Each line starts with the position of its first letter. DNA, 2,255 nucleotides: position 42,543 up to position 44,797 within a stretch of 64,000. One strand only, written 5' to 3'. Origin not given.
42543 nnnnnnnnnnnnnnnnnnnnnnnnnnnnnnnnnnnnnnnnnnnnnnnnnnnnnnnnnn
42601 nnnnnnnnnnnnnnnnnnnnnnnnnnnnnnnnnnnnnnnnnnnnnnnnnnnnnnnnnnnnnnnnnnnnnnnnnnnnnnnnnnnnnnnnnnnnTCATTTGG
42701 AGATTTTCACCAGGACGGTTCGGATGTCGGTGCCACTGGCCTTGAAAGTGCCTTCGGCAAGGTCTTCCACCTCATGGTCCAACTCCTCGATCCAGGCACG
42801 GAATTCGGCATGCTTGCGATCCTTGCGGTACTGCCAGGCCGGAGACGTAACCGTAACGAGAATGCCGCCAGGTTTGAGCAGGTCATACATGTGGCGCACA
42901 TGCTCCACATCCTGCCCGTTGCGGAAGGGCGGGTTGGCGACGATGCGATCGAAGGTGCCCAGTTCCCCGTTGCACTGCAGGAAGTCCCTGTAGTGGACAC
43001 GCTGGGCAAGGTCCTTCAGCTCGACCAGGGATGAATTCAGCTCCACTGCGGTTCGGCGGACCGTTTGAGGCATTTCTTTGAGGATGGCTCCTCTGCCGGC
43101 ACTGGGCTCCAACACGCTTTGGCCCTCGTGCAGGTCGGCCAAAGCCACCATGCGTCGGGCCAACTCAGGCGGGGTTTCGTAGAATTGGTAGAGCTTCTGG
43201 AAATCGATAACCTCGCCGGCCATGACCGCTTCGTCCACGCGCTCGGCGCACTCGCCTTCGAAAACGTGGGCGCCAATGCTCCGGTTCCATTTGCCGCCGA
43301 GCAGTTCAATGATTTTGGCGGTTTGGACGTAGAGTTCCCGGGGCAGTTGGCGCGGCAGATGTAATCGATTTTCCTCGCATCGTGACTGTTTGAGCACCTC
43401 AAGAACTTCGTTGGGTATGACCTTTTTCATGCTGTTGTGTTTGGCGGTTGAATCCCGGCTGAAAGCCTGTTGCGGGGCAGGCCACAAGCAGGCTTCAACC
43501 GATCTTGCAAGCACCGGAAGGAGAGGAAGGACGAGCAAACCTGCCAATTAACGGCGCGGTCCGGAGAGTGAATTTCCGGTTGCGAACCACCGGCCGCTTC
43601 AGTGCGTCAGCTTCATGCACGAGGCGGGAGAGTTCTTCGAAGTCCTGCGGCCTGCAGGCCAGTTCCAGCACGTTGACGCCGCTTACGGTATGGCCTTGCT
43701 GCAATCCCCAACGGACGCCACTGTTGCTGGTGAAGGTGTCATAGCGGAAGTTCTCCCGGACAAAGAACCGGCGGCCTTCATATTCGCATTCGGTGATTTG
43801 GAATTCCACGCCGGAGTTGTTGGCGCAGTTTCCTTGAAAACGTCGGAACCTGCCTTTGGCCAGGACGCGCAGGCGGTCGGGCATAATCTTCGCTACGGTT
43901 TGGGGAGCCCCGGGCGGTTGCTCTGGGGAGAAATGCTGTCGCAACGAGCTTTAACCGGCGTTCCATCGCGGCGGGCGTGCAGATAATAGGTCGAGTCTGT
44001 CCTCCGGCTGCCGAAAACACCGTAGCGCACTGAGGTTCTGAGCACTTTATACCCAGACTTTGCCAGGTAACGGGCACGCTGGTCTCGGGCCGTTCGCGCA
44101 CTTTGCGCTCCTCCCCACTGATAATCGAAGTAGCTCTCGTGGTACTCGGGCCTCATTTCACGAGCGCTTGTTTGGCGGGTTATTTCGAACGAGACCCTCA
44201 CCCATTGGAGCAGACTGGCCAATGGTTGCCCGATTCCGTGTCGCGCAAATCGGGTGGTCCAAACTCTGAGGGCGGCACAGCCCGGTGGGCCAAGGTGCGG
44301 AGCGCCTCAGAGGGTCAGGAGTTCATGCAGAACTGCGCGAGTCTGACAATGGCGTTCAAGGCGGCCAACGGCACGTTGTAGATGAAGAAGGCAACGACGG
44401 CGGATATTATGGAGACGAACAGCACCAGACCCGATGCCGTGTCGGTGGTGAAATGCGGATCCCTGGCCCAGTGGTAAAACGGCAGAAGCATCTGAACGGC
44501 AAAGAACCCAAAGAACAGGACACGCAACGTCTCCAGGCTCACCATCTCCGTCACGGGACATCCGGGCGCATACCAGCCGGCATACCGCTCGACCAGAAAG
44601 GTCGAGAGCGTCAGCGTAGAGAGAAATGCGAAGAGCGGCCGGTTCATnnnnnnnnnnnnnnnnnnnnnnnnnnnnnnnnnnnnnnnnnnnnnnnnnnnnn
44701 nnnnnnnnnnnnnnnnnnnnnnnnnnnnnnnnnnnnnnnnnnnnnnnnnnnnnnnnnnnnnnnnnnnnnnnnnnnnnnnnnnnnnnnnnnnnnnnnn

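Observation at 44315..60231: Helicase-dense 16-kb coupled module with an orphan PilB/GspE-class ATPase: candidate undescribed nucleic-acid-handling system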

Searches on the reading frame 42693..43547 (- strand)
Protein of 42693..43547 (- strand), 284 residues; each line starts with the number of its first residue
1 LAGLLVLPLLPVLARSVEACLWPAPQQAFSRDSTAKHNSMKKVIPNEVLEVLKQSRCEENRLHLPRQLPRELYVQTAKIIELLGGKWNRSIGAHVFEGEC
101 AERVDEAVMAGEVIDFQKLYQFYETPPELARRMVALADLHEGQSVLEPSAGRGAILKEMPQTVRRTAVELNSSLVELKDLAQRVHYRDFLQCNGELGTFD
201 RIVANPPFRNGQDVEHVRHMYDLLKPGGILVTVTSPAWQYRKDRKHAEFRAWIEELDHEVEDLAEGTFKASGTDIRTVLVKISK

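Call 94: search_protein_families(library=padloc, proteins=[window:42693-43547:-], max_evalue=0.001)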
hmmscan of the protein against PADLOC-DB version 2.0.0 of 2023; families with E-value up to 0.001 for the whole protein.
window:42693-43547:- (284 aa): 9 families
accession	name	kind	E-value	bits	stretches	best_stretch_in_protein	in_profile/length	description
PDLC04134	mad2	-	9e-19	65.6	1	118-284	269-445/492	mads_2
PDLC03267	MTase_II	-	6.7e-09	33.2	1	117-212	10-120/539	Type II methyltransferase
PDLC03293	MTase_II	-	2.2e-07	28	1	123-208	19-106/427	Type II methyltransferase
PDLC03248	MTase_II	-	2.3e-07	28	1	120-210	10-97/521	Type II methyltransferase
PDLC03258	MTase_II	-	1.1e-05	22.8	1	134-209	34-113/366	Type II methyltransferase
PDLC03719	oMTase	-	5.7e-05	20.3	1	142-209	50-123/387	orphan methyltransferase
PDLC03282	MTase_II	-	0.0002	18.8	1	115-214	9-96/386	Type II methyltransferase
PDLC03031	MTase_I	-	0.00042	16.6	0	193-210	280-297/834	Type I methyltransferase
PDLC03021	MTase_I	-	0.0005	17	0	122-180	166-223/491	Type I methyltransferase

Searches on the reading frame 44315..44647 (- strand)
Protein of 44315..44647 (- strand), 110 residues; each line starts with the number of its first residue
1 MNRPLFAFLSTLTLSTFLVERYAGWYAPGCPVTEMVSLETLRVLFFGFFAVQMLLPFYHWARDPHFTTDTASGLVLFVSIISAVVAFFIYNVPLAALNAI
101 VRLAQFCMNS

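Call 6: search_protein_families(library=pfam, proteins=[window:44315-44647:-], max_evalue=0.1)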
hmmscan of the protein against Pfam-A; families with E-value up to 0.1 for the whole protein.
window:44315-44647:- (110 aa): 0 families

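Call 83: search_protein_families(library=phrogs, proteins=[window:44315-44647:-], max_evalue=0.01)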
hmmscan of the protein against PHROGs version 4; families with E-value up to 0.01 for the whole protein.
window:44315-44647:- (110 aa): 0 families

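Call 84: search_protein_families(library=padloc, proteins=[window:44315-44647:-], max_evalue=0.01)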
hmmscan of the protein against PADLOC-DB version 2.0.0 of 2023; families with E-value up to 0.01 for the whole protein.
window:44315-44647:- (110 aa): 0 families
